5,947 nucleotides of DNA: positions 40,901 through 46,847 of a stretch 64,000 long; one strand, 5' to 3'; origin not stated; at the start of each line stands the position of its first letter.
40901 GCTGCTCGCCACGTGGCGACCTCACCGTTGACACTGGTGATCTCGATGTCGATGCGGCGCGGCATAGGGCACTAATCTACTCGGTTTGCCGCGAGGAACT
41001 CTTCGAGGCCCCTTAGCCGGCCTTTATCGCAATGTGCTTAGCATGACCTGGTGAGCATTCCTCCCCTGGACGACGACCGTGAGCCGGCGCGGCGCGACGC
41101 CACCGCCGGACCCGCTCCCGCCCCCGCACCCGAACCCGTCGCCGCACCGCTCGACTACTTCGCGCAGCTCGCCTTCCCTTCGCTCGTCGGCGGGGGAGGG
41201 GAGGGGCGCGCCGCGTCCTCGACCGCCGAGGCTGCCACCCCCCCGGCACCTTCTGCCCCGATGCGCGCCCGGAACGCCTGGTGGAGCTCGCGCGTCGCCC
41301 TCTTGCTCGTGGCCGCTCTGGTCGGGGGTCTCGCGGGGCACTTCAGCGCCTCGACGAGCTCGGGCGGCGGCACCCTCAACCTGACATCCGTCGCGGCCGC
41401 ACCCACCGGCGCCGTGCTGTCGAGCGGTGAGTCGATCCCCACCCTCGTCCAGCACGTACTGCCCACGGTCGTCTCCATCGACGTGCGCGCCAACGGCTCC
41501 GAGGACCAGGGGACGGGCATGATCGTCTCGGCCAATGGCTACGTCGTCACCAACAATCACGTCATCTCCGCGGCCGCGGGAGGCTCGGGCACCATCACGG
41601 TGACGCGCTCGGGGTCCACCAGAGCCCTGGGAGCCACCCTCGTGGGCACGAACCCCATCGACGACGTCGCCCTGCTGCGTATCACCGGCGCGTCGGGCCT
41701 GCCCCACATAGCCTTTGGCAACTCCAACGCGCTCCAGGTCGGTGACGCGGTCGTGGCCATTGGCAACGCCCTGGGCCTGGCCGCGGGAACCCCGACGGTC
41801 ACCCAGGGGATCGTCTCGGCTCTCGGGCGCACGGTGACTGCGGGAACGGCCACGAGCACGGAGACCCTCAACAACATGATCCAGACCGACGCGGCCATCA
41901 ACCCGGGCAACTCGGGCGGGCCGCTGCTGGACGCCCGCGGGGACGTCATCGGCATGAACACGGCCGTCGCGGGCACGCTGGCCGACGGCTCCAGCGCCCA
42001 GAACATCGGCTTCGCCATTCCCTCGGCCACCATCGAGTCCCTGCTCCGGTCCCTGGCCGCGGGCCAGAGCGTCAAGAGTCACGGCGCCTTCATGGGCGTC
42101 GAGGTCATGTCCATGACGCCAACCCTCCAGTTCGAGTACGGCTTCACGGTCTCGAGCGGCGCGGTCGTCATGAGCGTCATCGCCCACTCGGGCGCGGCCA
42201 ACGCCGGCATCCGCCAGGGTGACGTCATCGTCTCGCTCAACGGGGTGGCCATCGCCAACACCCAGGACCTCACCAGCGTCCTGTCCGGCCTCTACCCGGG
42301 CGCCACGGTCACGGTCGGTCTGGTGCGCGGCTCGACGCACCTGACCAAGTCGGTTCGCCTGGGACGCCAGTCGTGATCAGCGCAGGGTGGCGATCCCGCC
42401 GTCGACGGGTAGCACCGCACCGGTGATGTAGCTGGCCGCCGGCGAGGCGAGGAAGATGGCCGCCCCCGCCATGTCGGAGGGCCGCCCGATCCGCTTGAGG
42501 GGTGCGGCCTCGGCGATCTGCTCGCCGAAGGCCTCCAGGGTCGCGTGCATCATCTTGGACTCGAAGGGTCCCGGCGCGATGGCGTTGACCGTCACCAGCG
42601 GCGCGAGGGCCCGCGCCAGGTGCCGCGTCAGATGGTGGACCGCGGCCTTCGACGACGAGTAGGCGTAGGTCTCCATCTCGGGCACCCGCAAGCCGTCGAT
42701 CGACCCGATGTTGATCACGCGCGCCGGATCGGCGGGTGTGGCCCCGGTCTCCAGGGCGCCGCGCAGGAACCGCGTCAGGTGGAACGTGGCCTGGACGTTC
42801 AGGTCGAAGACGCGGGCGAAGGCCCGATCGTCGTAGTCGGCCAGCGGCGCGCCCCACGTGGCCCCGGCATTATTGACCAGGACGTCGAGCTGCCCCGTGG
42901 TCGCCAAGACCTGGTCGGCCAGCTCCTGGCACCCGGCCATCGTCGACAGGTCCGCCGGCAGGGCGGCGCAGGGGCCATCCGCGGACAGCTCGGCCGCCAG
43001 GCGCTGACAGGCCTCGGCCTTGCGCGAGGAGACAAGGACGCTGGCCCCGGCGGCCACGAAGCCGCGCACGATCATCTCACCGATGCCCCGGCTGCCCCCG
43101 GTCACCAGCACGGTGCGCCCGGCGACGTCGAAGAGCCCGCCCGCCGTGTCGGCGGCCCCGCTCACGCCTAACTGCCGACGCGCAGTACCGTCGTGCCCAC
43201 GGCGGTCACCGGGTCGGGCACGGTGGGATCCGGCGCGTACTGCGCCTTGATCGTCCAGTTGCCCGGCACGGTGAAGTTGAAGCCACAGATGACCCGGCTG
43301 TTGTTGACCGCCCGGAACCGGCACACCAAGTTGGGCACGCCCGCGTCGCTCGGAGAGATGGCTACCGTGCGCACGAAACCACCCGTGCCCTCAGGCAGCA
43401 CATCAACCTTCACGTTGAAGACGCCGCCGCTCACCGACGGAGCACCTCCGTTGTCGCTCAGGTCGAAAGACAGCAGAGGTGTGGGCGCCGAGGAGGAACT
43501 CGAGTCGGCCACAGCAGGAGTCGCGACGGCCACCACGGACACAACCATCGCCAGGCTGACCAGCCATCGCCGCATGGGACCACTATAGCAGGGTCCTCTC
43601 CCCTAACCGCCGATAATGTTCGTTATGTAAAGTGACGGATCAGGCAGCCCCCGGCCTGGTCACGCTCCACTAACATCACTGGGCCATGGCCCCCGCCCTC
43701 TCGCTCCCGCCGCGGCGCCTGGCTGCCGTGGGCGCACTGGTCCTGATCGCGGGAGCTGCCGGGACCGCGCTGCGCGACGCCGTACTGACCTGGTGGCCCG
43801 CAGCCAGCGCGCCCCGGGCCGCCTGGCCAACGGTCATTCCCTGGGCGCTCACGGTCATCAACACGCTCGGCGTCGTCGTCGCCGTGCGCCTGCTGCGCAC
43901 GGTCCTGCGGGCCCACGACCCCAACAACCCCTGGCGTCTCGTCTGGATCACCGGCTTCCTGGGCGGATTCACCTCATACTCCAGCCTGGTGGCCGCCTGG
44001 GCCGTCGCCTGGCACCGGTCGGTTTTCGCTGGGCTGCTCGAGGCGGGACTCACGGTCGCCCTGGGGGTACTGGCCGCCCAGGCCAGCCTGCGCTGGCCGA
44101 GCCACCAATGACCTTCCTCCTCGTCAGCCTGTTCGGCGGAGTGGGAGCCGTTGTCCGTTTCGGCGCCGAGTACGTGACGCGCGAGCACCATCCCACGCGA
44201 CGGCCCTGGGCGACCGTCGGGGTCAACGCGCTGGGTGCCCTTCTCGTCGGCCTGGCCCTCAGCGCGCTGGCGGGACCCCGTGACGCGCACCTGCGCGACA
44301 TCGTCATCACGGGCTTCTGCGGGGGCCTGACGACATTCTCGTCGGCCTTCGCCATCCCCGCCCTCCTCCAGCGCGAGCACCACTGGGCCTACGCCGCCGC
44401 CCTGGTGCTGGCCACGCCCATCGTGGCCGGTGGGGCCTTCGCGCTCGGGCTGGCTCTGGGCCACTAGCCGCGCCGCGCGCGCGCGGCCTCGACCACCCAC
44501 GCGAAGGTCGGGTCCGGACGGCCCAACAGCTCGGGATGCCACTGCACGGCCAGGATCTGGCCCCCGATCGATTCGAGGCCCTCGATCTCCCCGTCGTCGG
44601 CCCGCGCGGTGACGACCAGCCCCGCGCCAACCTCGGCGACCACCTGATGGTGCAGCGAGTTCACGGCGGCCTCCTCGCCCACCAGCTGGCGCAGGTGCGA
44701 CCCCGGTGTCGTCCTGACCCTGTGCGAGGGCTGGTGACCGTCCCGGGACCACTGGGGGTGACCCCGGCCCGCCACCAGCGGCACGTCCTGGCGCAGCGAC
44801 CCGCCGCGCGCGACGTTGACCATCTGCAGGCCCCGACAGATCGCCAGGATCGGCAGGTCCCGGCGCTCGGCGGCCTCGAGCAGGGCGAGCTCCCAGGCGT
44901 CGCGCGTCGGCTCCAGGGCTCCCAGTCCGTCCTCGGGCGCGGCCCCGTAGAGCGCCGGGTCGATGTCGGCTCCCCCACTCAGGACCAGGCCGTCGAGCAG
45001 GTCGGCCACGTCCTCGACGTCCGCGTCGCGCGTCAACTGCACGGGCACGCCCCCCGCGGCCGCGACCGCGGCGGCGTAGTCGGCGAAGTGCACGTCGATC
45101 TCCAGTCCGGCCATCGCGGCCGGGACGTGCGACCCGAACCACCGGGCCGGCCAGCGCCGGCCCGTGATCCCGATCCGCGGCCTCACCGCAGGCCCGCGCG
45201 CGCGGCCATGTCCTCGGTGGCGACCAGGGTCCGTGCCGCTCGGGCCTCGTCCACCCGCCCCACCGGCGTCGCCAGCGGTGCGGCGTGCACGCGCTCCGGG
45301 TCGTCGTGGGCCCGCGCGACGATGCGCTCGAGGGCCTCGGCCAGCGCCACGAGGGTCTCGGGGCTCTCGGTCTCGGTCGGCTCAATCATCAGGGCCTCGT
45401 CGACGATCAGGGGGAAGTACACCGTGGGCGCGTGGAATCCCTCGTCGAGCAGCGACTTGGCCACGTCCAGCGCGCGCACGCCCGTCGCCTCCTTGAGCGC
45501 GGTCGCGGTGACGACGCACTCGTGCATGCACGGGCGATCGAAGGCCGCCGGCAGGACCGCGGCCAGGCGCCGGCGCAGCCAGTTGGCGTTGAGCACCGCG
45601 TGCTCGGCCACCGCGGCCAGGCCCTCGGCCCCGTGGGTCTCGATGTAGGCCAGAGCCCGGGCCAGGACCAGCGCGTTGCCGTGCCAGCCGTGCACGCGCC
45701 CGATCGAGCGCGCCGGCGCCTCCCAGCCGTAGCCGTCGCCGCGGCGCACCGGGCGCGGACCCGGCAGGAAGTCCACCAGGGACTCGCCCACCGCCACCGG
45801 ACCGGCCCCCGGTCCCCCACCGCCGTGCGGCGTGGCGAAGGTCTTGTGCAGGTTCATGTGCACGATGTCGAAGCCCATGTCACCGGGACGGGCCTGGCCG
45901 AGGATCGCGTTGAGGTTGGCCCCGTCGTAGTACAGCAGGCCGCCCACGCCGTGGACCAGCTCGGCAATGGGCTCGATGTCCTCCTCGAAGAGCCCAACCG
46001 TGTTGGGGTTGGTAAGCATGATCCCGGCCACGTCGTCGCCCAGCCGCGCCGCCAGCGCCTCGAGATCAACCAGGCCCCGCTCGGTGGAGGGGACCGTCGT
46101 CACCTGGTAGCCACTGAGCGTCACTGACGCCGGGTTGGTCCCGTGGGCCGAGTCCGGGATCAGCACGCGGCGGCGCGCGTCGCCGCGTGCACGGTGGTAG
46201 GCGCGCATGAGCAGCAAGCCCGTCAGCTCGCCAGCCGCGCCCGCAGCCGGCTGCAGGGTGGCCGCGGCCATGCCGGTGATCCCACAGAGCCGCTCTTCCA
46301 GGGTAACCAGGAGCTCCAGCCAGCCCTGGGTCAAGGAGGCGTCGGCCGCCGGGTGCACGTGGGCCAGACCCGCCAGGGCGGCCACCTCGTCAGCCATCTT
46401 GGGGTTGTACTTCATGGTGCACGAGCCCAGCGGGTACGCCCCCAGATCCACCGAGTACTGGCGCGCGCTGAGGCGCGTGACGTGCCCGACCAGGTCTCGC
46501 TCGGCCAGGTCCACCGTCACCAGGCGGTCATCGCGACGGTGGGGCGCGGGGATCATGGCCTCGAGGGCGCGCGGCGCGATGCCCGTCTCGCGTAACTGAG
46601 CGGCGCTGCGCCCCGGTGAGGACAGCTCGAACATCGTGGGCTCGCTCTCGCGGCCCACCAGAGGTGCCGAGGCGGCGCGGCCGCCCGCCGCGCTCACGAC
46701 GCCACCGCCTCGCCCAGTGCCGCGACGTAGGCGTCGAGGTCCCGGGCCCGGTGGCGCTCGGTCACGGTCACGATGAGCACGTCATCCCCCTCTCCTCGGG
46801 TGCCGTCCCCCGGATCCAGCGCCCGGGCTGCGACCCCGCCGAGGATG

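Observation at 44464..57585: Candidate integrated amine (ethanolamine) to gamma-Glu-Gly to glycine-cleavage pathway cluster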

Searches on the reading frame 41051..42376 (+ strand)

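Call 4: search_protein_families(library=pfam, proteins=[window:41051-42376:+])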
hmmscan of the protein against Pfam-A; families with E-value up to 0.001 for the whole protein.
window:41051-42376:+ (441 aa): 5 families
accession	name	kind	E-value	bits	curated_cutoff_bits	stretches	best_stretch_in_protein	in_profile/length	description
PF13365.12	Trypsin_2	-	9.4e-28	98.2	27.6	1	154-302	1-144/144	Trypsin-like peptidase domain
PF00089.32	Trypsin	-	1.1e-17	65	20.6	1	136-328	11-216/220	Trypsin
PF13180.12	PDZ_2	-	9.9e-16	58.2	27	1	347-436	2-79/80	PDZ domain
PF00595.29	PDZ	-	4.9e-09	36.9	23.2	1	359-410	8-66/81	PDZ domain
PF17820.7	PDZ_6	-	7.7e-09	35.6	27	1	372-412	1-41/54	PDZ domain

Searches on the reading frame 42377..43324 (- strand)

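Call 4: search_protein_families(library=pfam, proteins=[window:42377-43324:-])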
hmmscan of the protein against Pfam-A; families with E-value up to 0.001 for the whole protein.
window:42377-43324:- (315 aa): 4 families
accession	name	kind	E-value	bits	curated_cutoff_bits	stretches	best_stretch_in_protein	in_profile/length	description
PF13561.12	adh_short_C2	-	3.3e-52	177.9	27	1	79-311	6-235/236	Enoyl-(Acyl carrier protein) reductase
PF00106.31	adh_short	-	1e-46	159.3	26.6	1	71-262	2-190/195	short chain dehydrogenase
PF08659.16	KR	-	3.2e-10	40.6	22.6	1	71-239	2-166/180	KR domain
PF01370.27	Epimerase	-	0.00018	21.4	20.9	1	72-277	1-200/240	NAD dependent epimerase/dehydratase family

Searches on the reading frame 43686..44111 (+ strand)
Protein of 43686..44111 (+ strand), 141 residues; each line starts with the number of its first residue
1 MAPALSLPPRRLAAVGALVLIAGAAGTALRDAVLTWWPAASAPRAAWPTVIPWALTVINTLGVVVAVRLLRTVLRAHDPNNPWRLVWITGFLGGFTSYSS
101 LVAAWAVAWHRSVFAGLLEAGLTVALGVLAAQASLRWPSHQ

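Call 8: search_protein_families(library=pfam, proteins=[window:43686-44111:+], max_evalue=1)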
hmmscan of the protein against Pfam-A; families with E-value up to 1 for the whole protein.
window:43686-44111:+ (141 aa): 2 families
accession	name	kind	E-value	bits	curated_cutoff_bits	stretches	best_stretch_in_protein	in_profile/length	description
PF02537.21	CRCB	-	1.2e-11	45.3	32.9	1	18-132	2-100/103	CrcB-like protein, Camphor Resistance (CrcB)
PF18893.5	DUF5652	-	0.63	10.2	23.4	1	36-71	31-62/71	Family of unknown function (DUF5652)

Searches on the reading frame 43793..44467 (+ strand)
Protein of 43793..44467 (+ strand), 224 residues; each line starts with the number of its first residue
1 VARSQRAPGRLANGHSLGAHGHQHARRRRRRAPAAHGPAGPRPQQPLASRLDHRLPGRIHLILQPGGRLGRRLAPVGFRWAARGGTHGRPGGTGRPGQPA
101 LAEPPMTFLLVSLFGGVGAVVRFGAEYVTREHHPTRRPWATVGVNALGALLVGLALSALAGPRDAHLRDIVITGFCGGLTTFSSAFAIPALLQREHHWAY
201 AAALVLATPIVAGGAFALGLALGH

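Call 8: search_protein_families(library=pfam, proteins=[window:43793-44467:+], max_evalue=1)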
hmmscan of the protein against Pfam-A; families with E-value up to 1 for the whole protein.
window:43793-44467:+ (224 aa): 2 families
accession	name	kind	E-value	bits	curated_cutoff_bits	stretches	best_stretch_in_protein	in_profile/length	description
PF02537.21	CRCB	-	1.5e-18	67.4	32.9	1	109-219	1-102/103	CrcB-like protein, Camphor Resistance (CrcB)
PF09925.14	DUF2157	-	0.0013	18.9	32.4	1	124-213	18-107/146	Predicted membrane protein (DUF2157)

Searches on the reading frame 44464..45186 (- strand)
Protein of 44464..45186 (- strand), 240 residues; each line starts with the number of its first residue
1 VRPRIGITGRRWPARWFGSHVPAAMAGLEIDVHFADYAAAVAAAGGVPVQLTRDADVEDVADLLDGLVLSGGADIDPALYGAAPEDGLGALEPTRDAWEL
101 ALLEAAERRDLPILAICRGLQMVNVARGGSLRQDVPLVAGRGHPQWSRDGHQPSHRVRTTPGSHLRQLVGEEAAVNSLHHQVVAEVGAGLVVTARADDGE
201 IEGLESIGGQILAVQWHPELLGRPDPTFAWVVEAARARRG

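Call 4: search_protein_families(library=pfam, proteins=[window:44464-45186:-])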
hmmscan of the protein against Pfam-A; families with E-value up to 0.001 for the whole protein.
window:44464-45186:- (240 aa): 2 families
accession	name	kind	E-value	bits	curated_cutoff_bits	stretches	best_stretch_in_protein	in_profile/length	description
PF07722.19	Peptidase_C26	-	1.7e-57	195.2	20.5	1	33-219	25-219/219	Peptidase C26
PF00117.34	GATase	-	8.6e-13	48.8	22.8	1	100-224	62-177/190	Glutamine amidotransferase class-I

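Call 7: search_protein_families(library=ncbifam, proteins=[window:44464-45186:-], max_evalue=0.01)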
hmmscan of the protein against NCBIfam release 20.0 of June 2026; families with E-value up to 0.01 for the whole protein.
window:44464-45186:- (240 aa): 13 families
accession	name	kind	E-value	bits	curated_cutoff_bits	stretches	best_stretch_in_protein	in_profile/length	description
NF008471.0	PRK11366.1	equivalog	3.2e-27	95.5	266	1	35-220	29-225/254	gamma-glutamyl-gamma-aminobutyrate hydrolase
NF045546.1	GCDPHdlase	equivalog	1.5e-14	54.5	250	2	47-124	38-107/198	gamma-glutamyl-CDP-amidate hydrolase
NF001975.0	PRK00758.1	equivalog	6.3e-12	45.5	198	1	53-220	33-165/185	GMP synthase subunit A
TIGR01815.1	TrpE-clade3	equivalog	4.2e-09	35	739.15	1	103-219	581-687/717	anthranilate synthase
NF010081.0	PRK13566.1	equivalog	5.7e-09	34.8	645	1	101-220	591-700/729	anthranilate synthase component I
TIGR00888.1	guaA_Nterm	equivalog_domain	1.2e-07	31.4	172.15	1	109-220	69-167/188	glutamine-hydrolyzing GMP synthase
NF005849.0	PRK07765.1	equivalog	1.7e-06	27.4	308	1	92-219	58-174/219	aminodeoxychorismate/anthranilate synthase component II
NF009475.0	PRK12838.1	equivalog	4.4e-06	25.9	221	1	100-220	230-335/359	carbamoyl phosphate synthase small subunit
NF011201.0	PRK14607.1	equivalog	4.9e-06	25.5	670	1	110-221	73-173/534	bifunctional anthranilate synthase component II/anthranilate phosphoribosyltransferase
NF000848.1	PRK00074.1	equivalog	1e-05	24.4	400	1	108-220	68-170/512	glutamine-hydrolyzing GMP synthase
NF006562.0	PRK09065.1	equivalog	6.7e-05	22.5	205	1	103-220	83-190/242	glutamine amidotransferase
TIGR01368.1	CPSaseIIsmall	equivalog_domain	0.00047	19.2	307.35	1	104-221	240-342/361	glutamine-hydrolyzing carbamoyl-phosphate synthase small subunit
NF005743.0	PRK07567.1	equivalog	0.001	18.4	264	1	100-220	83-192/245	glutamine amidotransferase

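Call 14: search_solved_structures(query=window:44464-45186:-, max_evalue=0.00001, show_alignments=1)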
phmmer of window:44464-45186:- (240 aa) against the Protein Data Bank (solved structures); distinct sequences matched with E-value up to 0.00001: 5.
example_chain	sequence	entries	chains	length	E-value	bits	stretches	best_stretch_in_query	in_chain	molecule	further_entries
3fij_A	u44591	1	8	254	3.6e-38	135.5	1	3-230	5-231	Lin1909 protein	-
7d4r_A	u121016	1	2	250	1.5e-22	84.3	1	38-233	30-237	Probable glutamine amidotransferase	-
6vtv_A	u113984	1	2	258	1.8e-22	84.1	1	37-220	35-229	Gamma-glutamyl-gamma-aminobutyrate hydrolase PuuD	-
7d53_A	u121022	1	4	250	1.2e-21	81.4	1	38-233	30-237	Probable glutamine amidotransferase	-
7d50_A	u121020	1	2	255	1.2e-21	81.4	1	38-233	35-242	Probable glutamine amidotransferase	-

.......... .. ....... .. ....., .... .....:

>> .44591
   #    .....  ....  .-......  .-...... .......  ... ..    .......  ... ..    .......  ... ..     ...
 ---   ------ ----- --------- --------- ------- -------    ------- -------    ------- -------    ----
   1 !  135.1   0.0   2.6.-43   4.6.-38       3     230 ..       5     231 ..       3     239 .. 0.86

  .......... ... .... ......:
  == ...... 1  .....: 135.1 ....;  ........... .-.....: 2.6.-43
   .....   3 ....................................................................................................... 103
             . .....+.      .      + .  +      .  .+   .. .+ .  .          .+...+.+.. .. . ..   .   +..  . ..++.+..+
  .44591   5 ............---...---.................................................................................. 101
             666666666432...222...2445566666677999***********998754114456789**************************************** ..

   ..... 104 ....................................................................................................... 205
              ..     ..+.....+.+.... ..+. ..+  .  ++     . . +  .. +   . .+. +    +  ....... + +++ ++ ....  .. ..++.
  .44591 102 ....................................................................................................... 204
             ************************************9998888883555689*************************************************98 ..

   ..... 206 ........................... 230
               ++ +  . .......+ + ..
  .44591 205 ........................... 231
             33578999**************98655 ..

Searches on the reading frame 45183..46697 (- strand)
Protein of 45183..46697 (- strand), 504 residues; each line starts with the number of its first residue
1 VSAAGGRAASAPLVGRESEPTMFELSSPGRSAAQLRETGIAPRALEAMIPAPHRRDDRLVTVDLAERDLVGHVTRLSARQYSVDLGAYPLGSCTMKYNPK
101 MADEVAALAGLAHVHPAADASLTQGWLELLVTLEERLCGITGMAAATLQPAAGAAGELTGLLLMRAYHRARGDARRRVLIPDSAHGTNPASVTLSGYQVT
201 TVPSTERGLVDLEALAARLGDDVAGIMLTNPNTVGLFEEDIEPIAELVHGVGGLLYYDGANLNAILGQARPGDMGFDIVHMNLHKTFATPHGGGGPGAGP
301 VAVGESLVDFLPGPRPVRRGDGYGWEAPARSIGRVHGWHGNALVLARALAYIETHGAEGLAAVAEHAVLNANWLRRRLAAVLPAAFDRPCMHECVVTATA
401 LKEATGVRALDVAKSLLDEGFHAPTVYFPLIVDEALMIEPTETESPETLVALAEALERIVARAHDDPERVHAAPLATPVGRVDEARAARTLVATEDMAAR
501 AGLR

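Call 4: search_protein_families(library=pfam, proteins=[window:45183-46697:-])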
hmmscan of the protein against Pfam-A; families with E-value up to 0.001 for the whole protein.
window:45183-46697:- (504 aa): 3 families
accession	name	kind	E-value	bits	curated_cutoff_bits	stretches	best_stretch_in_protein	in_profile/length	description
PF21478.3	GcvP2_C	-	5.2e-22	78.5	27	1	364-461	2-100/122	Glycine dehydrogenase, C-terminal domain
PF02347.22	GDC-P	-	4.3e-11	42.8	26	1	120-313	102-285/429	Glycine cleavage system P-protein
PF00266.25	Aminotran_5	-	7.8e-05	22.2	21.5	1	176-292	89-207/371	Aminotransferase class-V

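Call 7: search_protein_families(library=ncbifam, proteins=[window:45183-46697:-], max_evalue=0.01)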
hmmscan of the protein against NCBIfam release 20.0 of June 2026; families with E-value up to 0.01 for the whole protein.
window:45183-46697:- (504 aa): 7 families
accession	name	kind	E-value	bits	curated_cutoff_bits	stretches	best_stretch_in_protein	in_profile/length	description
NF003346.0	PRK04366.1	equivalog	2.1e-201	669.9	441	1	17-492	7-484/487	aminomethyl-transferring glycine dehydrogenase subunit GcvPB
TIGR00461.1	gcvP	equivalog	1.4e-104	350.7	859.2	1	65-459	467-864/939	aminomethyl-transferring glycine dehydrogenase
NF001696.0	PRK00451.1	equivalog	3.3e-25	88.9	364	2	45-313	27-292/447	aminomethyl-transferring glycine dehydrogenase subunit GcvPA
TIGR03402.1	FeS_nifS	equivalog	0.0025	16.6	530.75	1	194-259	108-173/379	cysteine desulfurase NifS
NF000586.1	PRK00011.1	subfamily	0.0031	16.3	335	0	135-293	69-227/404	serine hydroxymethyltransferase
TIGR03235.1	DNA_S_dndA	equivalog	0.0061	15.9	480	1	195-288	111-203/353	cysteine desulfurase DndA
NF010611.0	PRK14012.1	equivalog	0.0086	15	548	0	195-292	119-214/406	IscS subfamily cysteine desulfurase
